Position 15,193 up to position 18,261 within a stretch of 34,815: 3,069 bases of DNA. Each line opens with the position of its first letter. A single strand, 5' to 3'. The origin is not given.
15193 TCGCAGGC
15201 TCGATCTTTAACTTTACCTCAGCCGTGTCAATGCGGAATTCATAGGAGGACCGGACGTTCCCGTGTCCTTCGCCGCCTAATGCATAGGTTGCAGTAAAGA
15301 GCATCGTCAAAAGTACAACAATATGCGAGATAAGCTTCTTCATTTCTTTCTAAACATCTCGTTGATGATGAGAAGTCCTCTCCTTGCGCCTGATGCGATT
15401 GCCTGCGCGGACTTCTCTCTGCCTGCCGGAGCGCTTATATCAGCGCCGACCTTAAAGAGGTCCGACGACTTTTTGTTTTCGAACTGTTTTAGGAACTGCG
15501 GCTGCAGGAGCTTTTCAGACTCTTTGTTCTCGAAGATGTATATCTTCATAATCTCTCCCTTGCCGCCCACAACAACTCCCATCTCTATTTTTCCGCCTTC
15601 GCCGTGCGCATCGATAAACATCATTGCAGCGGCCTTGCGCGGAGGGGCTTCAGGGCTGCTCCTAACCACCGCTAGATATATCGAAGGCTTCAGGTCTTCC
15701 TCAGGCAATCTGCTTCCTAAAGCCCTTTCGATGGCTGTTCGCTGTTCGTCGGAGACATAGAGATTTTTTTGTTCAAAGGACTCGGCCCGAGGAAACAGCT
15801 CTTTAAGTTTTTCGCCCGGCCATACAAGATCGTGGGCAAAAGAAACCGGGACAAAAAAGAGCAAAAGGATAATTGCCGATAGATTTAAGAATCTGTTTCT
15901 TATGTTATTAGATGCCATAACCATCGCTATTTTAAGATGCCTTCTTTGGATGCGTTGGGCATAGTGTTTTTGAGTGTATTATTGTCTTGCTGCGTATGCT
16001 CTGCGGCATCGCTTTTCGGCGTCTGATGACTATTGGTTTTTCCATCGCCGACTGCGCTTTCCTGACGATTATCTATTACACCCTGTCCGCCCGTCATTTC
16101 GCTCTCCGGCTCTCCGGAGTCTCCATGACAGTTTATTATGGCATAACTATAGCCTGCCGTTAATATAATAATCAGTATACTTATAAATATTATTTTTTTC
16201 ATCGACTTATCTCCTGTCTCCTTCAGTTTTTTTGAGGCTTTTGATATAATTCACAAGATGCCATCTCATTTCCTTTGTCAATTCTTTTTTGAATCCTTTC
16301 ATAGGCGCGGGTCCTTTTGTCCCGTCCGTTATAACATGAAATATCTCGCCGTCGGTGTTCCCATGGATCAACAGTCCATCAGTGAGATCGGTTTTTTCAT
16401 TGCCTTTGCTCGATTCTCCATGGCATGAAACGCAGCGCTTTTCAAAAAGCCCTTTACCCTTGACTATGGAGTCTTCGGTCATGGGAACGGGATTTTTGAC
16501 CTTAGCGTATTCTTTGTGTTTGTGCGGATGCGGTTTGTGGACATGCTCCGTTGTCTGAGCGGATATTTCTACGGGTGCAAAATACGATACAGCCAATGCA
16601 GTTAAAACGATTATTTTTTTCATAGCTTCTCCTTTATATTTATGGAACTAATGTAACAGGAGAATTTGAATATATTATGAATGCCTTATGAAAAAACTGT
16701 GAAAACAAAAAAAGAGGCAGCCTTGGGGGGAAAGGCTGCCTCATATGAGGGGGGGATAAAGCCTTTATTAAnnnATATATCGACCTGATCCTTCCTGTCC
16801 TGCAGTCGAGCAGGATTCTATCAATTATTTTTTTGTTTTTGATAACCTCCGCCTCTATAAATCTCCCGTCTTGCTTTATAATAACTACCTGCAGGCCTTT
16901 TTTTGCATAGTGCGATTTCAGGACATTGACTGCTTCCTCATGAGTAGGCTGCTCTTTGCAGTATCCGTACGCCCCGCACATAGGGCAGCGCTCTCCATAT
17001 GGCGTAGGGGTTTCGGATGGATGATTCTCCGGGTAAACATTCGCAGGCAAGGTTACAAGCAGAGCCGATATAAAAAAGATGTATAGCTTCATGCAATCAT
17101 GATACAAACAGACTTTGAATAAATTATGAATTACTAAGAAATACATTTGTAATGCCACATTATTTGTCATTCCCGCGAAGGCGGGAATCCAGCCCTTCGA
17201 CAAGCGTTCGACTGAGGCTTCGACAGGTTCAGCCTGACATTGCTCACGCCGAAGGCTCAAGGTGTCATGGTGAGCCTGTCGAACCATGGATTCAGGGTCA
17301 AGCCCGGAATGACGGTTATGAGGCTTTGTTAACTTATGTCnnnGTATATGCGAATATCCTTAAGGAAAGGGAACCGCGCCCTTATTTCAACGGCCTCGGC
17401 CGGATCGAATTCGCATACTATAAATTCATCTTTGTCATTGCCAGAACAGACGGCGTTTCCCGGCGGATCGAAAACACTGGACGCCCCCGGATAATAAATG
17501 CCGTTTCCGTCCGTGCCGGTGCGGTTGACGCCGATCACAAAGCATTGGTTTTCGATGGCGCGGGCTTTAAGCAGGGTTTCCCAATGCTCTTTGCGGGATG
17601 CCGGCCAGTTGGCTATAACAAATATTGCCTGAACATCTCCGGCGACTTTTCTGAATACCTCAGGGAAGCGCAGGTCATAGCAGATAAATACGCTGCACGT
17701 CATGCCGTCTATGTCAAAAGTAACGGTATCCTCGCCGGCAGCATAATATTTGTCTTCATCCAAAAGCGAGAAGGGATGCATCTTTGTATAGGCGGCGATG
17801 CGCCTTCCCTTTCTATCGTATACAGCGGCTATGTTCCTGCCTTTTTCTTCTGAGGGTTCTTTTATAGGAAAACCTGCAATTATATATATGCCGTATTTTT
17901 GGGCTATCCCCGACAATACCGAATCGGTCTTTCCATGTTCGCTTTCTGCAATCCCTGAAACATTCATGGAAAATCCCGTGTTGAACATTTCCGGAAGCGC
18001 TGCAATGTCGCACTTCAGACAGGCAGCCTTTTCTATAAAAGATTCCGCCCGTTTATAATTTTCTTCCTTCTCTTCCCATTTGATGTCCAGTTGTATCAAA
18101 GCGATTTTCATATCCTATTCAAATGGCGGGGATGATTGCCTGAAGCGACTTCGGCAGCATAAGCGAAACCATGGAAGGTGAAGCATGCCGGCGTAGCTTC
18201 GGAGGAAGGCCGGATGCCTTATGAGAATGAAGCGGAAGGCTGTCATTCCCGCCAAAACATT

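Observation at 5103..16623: Cus-type RND efflux operon fused to a split NosR/CcoG-like periplasmic redox module and a string of uncharacterised secreted proteins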

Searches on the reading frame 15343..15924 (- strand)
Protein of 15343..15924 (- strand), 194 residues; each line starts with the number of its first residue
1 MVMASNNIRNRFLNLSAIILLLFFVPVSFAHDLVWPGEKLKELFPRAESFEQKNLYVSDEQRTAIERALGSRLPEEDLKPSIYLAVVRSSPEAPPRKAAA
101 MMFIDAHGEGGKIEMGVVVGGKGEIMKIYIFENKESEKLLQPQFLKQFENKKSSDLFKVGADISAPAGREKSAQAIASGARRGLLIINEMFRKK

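Call 4: search_protein_families(library=pfam, proteins=[window:15343-15924:-], max_evalue=0.1)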
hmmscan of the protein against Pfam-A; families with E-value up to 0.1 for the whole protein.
window:15343-15924:- (194 aa): 1 family
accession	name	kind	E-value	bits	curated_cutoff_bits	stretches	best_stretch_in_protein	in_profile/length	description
PF04205.19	FMN_bind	-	0.011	16.8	22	1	108-153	1-36/77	FMN-binding domain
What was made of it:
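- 15340..15924 (-): RnfG/NqrC-fold (FMN_bind-like) periplasmic subunit without the flavinylation motif. Pfam FMN_bind scores 16.8 bits, below the 22-bit cutoff (call 4).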

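Call 7: search_protein_families(library=ncbifam, proteins=[window:15343-15924:-], max_evalue=0.1)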
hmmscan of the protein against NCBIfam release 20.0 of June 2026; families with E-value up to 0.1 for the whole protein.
window:15343-15924:- (194 aa): 0 families

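Call 28: find_homologous_proteins(query=window:15343-15924:-)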
Query window:15343-15924:- (194 aa): 178 proteins with E <= 0.001 among 460 candidates; the best 120 are listed.
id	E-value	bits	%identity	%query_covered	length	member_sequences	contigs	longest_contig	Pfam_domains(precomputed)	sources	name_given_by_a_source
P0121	2.1e-112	391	95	100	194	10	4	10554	-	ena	-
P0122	3.6e-109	380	92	100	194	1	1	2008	-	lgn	-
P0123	2.4e-105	368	88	100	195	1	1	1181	-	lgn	-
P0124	5.8e-103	360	94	92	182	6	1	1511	-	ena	-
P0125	7.5e-99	347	89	94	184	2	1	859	-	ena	-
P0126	1.1e-97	343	89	92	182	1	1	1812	-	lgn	-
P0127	1.9e-96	339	90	92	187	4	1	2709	-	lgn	-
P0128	7.7e-96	337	89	92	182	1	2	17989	-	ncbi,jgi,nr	ncbi:MAG: hypothetical protein C4550_03790 [Nitrospiraceae bacterium]|nr:MAG: hypothetical protein C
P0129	8.5e-92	324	86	90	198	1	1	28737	-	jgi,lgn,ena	-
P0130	1.6e-90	320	85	92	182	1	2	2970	-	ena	-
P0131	2.8e-90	319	81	94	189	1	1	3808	-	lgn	-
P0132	1.5e-89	316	80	94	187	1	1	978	-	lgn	-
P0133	2.9e-86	306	86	85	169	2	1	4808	-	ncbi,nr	ncbi:MAG TPA: hypothetical protein DD713_04305, partial [Nitrospiraceae bacterium]|nr:hypothetical p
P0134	2.9e-84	299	75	95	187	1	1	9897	-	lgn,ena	-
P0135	5.5e-84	298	75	94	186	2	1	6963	-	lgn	-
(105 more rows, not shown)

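Call 41: predict_structure(alignment_id=A4)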
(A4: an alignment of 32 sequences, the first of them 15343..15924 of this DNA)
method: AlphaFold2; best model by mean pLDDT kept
length: 194 residues; sequences in the alignment: 32
mean_pLDDT: 89.8   pTM: 0.77
mean pLDDT of the five models: 89.8, 89.3, 88.9, 88.7, 87.5
residues with pLDDT >= 90: 147; 70-90: 28; 50-70: 15; < 50: 4
segments of 3 or more residues with pLDDT < 50: 31-33
pLDDT, mean of each block of 10 residues (from residue 1): 63 86 67 68 95 94 96 95 95 95 94 96 96 89 97 95 95 97 97 76
secondary structure, 60 per line:
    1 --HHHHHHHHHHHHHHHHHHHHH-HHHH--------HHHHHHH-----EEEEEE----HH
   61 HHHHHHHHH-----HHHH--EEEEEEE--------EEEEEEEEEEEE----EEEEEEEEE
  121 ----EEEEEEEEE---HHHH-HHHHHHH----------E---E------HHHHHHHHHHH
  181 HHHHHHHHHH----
elements in order: H3-23 H25-28 H37-43 E49-54 H59-69 H75-78 E81-87 E96-107 E112-120 E125-133 H137-140 H142-148 H170-190
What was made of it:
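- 15340..15924 (-): AF2 model pLDDT 89.8 (call 41).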

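Call 45: fold_search(model_id=the predicted structure, library=pdb)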
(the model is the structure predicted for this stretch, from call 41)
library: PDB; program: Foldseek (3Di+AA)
matches with E <= 10: 327; with E <= 0.001: 17
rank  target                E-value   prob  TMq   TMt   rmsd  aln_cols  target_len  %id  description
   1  9eri_G                4.6e-07  1.00  0.58  0.55   8.2       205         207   18  Cryo-EM structure of sodium pumping Rnf complex from Acetobacterium woodii bound to NADH (released 2025-03-05)
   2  7zc6_G                3.7e-06  1.00  0.55  0.57   5.4       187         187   21  Na+ - translocating ferredoxin: NAD+ reductase (Rnf) of C. tetanomorphum (released 2022-09-28)
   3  8ahx_G                5.0e-06  1.00  0.61  0.60   5.8       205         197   15  Cryo-EM structure of the nitrogen-fixation associated NADH:ferredoxin oxidoreductase RNF from Azotobacter vinelandii (released 2023-11-01)
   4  8rb8_G                5.3e-06  1.00  0.61  0.61   5.8       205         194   15  Cryo-EM structure of the NADH:ferredoxin oxidoreductase RNF from Azotobacter vinelandii, purified with 2-ME/TCEP, NADH (released 2024-06-26)
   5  8rb9_G                8.0e-06  1.00  0.61  0.60   5.8       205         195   15  Cryo-EM structure of the NADH:ferredoxin oxidoreductase RNF from Azotobacter vinelandii, NADH added (released 2024-06-26)
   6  8evu_C                1.5e-05  1.00  0.46  0.38  11.2       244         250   14  Cryo EM structure of Vibrio cholerae NQR (released 2022-11-16)
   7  7xk3_C                3.7e-05  1.00  0.44  0.35  10.1       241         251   16  Cryo-EM structure of Na+-pumping NADH-ubiquinone oxidoreductase from Vibrio cholerae, state 1 (released 2022-07-20)
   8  8a1u_C                4.1e-05  1.00  0.46  0.37  11.2       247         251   14  Sodium pumping NADH-quinone oxidoreductase with substrates NADH and Q2 (released 2023-09-20)
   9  8a1y_C                6.6e-05  1.00  0.49  0.39   9.5       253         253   13  Sodium pumping NADH-quinone oxidoreductase with inhibitor HQNO (released 2023-06-14)
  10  8ad0_C                1.3e-04  1.00  0.45  0.36  10.5       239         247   14  X-ray structure of Na+-NQR from Vibrio cholerae in different conformation at 3.1 A (released 2023-07-12)
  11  8a1t_C                1.8e-04  1.00  0.43  0.35  10.2       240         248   16  Sodium pumping NADH-quinone oxidoreductase (released 2023-06-14)
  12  4xhf_B                2.8e-04  1.00  0.55  0.48   7.4       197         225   13  Crystal structure of Shewanella oneidensis NqrC (released 2015-12-16)
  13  4xhf_D                2.8e-04  1.00  0.51  0.46   7.8       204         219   12  Crystal structure of Shewanella oneidensis NqrC (released 2015-12-16)
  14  4xa7                  3.0e-04  1.00  0.42  0.37  12.4       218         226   17  Soluble part of holo NqrC from V. harveyi (released 2015-03-18)
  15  4u9s                  3.8e-04  1.00  0.48  0.44   8.1       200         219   12  Crystal structure of NqrC from Vibrio cholerae (released 2014-12-03)
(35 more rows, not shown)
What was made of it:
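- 15340..15924 (-): Foldseek top hits are RnfG and NqrC, E 5e-7, TM 0.55-0.61 (call 45).
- On FMN_bind (PF04205) / RnfG-NqrC: Foldseek hits RnfG and NqrC at E 5e-7 to 8e-4, probability 1.00 (calls 41, 45).
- Checked: The FMN_bind sequence hit is sub-threshold (16.8 bits against 22), but the fold is confirmed (calls 41, 45).
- The partner protein has an RnfG/NqrC fold (call 45).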

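Call 72: search_solved_structures(query=A4, max_evalue=10, show_alignments=3)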
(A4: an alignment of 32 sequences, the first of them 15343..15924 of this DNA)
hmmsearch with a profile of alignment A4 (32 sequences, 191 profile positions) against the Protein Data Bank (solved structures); distinct sequences matched with E-value up to 10: 2.
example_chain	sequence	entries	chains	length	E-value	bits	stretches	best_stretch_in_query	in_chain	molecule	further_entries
7zc6_G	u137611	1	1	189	0.03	17.1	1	101-156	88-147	RnfG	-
8uf3_A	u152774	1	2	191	0.49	13.1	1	43-77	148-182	Cytochrome C4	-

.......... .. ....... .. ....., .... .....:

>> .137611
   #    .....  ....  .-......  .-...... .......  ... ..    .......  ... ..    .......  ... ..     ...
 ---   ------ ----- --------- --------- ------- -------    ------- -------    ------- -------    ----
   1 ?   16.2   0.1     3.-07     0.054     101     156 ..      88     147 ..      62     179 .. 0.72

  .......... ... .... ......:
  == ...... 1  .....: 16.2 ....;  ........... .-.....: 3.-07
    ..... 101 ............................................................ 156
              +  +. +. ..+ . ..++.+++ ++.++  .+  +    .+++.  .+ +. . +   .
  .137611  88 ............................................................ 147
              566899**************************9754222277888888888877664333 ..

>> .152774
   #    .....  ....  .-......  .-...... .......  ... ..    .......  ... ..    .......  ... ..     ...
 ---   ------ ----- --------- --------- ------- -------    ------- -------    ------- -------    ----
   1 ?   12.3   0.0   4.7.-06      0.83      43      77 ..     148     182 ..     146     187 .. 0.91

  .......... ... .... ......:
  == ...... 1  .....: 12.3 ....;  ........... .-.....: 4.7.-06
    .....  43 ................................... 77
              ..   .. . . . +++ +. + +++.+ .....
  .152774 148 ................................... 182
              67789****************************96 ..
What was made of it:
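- On FMN_bind (PF04205) / RnfG-NqrC: The profile hits RnfG 7zc6_G only at E 0.03 (call 72).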

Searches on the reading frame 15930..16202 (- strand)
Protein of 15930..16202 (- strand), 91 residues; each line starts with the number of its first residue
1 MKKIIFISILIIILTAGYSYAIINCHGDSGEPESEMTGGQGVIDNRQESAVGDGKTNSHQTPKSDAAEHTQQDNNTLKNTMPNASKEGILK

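Call 4: search_protein_families(library=pfam, proteins=[window:15930-16202:-], max_evalue=0.1)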
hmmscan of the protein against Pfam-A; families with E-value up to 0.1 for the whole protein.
window:15930-16202:- (91 aa): 0 families

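Call 7: search_protein_families(library=ncbifam, proteins=[window:15930-16202:-], max_evalue=0.1)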
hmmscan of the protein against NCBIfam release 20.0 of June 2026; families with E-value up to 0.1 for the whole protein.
window:15930-16202:- (91 aa): 0 families

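Call 58: search_protein_families(library=pfam, proteins=[window:15930-16202:-], max_evalue=10)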
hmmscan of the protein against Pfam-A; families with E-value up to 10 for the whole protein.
window:15930-16202:- (91 aa): 1 family
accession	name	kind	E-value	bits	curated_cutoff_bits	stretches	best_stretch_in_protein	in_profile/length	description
PF08139.17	LPAM_1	-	2.4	9.2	20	1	1-16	1-16/18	Prokaryotic membrane lipoprotein lipid attachment site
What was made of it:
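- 15927..16202 (-): 91-aa low-complexity secreted ORF, not conserved. No family (calls 4, 7, 58).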

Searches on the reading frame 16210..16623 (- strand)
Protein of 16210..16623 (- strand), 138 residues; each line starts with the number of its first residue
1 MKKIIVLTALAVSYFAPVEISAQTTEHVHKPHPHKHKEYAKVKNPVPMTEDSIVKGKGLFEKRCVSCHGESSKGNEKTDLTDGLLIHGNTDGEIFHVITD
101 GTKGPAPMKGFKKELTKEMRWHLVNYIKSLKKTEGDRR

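Call 4: search_protein_families(library=pfam, proteins=[window:16210-16623:-], max_evalue=0.1)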
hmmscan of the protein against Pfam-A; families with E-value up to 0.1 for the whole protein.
window:16210-16623:- (138 aa): 3 families
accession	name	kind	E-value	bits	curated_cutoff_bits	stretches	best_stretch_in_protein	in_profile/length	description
PF13442.11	Cytochrome_CBB3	-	2.5e-10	40.9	27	1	55-127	5-68/68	Cytochrome C oxidase, cbb3-type, subunit III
PF00034.26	Cytochrom_C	-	4.6e-09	37.9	21.3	1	54-131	2-90/90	Cytochrome c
PF14495.11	Cytochrom_C550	-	0.0032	17.6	27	1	44-81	17-55/136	Cytochrome c-550 domain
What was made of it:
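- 16207..16623 (-): Monohaem class-I cytochrome c with a signal peptide. PF13442 and PF00034 (call 4).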

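Call 7: search_protein_families(library=ncbifam, proteins=[window:16210-16623:-], max_evalue=0.1)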
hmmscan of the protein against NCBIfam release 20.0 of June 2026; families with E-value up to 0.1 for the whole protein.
window:16210-16623:- (138 aa): 11 families
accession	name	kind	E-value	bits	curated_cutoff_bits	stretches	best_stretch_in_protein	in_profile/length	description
NF011054.0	PRK14486.1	equivalog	9.7e-16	58.1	447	1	35-133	197-293/294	putative bifunctional cbb3-type cytochrome c oxidase subunit II/cytochrome c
TIGR00782.1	ccoP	equivalog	4.3e-13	49.2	179.95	1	46-131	196-282/285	cytochrome-c oxidase, cbb3-type subunit III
NF050122.1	bc1_QcrC_actin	exception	3.7e-07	29.7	200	1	48-77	36-65/253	cytochrome bc1 complex diheme cytochrome c subunit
NF033864.1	cytochrome579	equivalog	1.8e-06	27.8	280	1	29-131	23-140/179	cytochrome 579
NF045773.1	cytochro_C550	exception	2.6e-06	27.4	125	1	37-119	32-112/118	cytochrome c550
TIGR03872.1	cytochrome_MoxG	equivalog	1e-05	25.7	147.8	1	43-134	34-125/133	cytochrome c(L), periplasmic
NF045774.1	cytochro_C551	exception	3.1e-05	23.9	118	1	48-114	34-97/110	cytochrome c551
NF040606.1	CytoC_perox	subfamily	0.00024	20.4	150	1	50-82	295-327/524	di-heme-cytochrome C peroxidase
NF045930.1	Cytc6PetJCyano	equivalog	0.00052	19.9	135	1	51-127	26-102/110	cytochrome c6 PetJ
TIGR03045.1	PS_II_C550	equivalog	0.0012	18.5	177.75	1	35-80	33-79/159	photosystem II cytochrome c-550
TIGR04494.1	c550_PedF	equivalog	0.0035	17.3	122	1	38-131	35-131/133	cytochrome c-550 PedF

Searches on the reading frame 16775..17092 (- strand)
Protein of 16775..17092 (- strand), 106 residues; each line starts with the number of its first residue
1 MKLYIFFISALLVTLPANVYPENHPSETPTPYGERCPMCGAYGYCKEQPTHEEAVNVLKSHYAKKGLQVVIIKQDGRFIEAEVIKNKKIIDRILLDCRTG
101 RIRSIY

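Call 57: search_protein_families(library=ncbifam, proteins=[window:16775-17089:-], max_evalue=0.001)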
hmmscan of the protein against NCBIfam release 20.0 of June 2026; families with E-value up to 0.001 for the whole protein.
window:16775-17089:- (105 aa): 0 families

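Call 58: search_protein_families(library=pfam, proteins=[window:16775-17092:-], max_evalue=10)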
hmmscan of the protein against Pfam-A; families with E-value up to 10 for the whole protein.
seq(106 aa): 2 families
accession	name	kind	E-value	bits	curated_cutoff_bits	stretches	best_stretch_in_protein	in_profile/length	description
PF14062.11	DUF4253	-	0.041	14.4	27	1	38-80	16-56/109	Domain of unknown function (DUF4253)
PF04246.17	RseC_MucC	-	0.14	12.5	24.4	1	35-81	18-66/130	Positive regulator of sigma(E), RseC/MucC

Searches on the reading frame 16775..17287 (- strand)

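Call 8: search_protein_families(library=pfam, proteins=[window:16775-17287:-], max_evalue=0.1)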
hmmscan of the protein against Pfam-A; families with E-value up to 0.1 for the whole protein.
window:16775-17287:- (171 aa): 1 family
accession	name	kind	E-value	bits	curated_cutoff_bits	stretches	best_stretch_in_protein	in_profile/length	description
PF14062.11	DUF4253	-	0.077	13.5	27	0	103-140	16-53/109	Domain of unknown function (DUF4253)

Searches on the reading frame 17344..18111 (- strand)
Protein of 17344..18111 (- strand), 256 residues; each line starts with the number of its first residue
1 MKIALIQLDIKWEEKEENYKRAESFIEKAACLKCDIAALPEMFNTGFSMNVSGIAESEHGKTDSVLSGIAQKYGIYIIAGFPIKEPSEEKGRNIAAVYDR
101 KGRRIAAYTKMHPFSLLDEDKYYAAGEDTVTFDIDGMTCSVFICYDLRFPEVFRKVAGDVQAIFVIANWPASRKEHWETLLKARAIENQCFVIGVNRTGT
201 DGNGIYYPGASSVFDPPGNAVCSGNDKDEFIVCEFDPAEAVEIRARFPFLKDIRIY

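Call 8: search_protein_families(library=pfam, proteins=[window:17344-18111:-], max_evalue=0.1)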
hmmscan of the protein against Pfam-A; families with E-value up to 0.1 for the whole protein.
window:17344-18111:- (256 aa): 1 family
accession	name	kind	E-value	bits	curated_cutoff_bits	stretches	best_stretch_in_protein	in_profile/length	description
PF00795.27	CN_hydrolase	-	1.3e-41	143.1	23.2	1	2-244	1-255/256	Carbon-nitrogen hydrolase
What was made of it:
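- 17341..18111 (-): Carbon-nitrogen hydrolase (YafV / omega-amidase-like), co-conserved with the two-component system. PF00795, E 1e-41 (call 8).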

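Call 57: search_protein_families(library=ncbifam, proteins=[window:17344-18111:-], max_evalue=0.001)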
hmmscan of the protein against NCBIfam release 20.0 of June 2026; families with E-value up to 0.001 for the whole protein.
window:17344-18111:- (256 aa): 9 families
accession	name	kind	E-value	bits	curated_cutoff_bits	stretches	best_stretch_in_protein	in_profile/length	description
NF007757.0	PRK10438.1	equivalog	2e-45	155.1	249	1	1-252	4-249/256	amidohydrolase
NF033621.1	de_GSH_amidase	exception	7.8e-27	94.3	355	1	2-254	1-254/260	deaminated glutathione amidase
NF040852.1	nitrile_Arch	equivalog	1.1e-25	90.3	500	1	1-240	1-240/262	nitrilase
NF043013.1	DeGluthAmidYersProt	equivalog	4.1e-19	68.8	500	1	58-254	61-269/278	deaminated glutathione amidase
NF010588.0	PRK13981.1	equivalog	1.7e-17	63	479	1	1-235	5-244/546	NAD+ synthase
TIGR03381.1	agmatine_aguB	equivalog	2e-17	63.4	410.25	1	2-254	2-272/279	N-carbamoylputrescine amidase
NF009803.0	PRK13287.1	equivalog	1.7e-14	53.3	406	1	26-247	40-269/333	formamidase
NF009802.0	PRK13286.1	equivalog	7.7e-11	41.5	427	1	70-225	94-247/345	aliphatic amidase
TIGR00546.1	lnt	equivalog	1.1e-08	34.6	132.9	1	112-200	291-385/395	apolipoprotein N-acyltransferase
